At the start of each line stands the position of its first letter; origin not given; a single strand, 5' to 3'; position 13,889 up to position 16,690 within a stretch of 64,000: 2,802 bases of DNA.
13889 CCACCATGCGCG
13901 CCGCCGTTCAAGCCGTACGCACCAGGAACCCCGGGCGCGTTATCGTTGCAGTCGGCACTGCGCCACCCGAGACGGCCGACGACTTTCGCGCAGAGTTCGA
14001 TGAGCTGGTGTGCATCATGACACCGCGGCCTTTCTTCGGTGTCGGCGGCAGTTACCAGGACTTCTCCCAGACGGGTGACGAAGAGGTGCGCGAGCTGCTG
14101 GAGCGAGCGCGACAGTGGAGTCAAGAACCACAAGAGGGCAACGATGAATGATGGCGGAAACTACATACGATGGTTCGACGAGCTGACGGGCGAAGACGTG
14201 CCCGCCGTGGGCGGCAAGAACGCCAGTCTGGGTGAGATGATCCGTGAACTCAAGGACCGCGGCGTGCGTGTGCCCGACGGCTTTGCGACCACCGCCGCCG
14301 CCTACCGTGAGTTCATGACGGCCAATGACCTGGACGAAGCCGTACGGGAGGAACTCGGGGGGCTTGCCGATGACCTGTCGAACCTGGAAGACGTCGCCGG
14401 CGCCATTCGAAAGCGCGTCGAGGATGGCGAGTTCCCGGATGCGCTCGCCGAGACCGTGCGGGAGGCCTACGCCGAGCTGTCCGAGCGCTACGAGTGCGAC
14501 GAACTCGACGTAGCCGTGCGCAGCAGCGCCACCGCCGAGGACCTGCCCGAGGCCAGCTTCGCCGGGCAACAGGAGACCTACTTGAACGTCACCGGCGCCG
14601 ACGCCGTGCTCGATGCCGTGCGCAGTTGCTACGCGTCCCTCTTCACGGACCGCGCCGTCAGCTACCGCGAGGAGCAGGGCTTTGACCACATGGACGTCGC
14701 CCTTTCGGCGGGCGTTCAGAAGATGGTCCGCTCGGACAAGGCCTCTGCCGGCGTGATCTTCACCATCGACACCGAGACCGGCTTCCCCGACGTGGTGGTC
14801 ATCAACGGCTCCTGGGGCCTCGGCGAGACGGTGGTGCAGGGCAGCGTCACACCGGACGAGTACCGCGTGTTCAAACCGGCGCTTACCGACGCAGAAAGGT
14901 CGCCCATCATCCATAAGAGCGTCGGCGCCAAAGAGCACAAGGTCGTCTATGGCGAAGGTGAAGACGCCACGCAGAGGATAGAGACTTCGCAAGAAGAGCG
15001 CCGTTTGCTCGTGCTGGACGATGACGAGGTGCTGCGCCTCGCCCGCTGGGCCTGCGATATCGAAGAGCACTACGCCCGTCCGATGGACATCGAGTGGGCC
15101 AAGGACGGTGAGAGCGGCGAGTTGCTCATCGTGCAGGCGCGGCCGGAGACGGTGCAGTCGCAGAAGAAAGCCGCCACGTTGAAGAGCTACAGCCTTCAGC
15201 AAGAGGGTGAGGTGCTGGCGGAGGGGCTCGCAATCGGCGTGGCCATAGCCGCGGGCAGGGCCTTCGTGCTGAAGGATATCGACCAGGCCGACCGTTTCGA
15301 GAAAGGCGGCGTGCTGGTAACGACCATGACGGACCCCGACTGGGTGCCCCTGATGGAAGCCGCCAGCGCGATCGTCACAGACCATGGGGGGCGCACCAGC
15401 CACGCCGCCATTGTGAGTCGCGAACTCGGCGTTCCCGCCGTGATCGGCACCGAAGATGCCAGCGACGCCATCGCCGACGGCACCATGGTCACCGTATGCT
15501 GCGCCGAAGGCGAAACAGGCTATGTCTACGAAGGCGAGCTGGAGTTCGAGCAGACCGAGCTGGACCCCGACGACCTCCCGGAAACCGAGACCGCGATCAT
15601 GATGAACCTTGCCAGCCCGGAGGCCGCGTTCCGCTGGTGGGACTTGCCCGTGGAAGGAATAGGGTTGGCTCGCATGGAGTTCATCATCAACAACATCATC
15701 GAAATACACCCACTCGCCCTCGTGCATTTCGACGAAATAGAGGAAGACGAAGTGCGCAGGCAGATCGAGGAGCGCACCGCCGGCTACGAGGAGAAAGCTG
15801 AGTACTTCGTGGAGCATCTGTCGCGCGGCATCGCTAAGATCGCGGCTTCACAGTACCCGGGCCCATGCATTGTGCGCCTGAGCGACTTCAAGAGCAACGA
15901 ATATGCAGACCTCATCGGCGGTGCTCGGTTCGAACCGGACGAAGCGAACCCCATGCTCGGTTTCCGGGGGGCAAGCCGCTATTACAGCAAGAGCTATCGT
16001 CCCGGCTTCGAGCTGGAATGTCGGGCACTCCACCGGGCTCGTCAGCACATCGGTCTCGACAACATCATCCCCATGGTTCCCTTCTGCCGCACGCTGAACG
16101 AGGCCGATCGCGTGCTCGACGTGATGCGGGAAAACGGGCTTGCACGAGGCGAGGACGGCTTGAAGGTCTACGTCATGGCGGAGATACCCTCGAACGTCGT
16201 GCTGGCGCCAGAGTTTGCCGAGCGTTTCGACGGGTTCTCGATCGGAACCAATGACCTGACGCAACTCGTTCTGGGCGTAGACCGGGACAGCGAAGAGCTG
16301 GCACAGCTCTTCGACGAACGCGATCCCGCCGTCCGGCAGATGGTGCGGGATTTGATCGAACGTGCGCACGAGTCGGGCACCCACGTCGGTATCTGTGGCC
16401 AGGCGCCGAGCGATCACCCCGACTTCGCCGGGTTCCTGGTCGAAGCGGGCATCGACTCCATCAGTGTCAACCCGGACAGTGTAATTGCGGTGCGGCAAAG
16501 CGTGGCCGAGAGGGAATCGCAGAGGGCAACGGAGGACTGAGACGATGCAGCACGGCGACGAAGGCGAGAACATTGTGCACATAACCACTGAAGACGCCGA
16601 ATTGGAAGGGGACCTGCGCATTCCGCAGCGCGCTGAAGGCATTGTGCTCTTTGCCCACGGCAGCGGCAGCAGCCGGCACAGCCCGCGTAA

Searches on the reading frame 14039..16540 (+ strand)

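Call 96: search_protein_families(library=pfam, proteins=[window:14039-16540:+], max_evalue=0.00001)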
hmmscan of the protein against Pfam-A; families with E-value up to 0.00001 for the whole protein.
window:14039-16540:+ (833 aa): 3 families
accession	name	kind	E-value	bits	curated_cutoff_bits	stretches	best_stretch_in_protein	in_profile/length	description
PF01326.24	PPDK_N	-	7.2e-122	407.2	27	1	55-381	2-320/328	Pyruvate phosphate dikinase, AMP/ATP-binding domain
PF02896.24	PEP-utilizers_C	-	5.1e-66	223.3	22.8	1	516-825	18-291/293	PEP-utilising enzyme, PEP-binding domain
PF00391.29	PEP-utilizers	-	5.8e-26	90.3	23.1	1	420-491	1-72/72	PEP-utilising enzyme, mobile domain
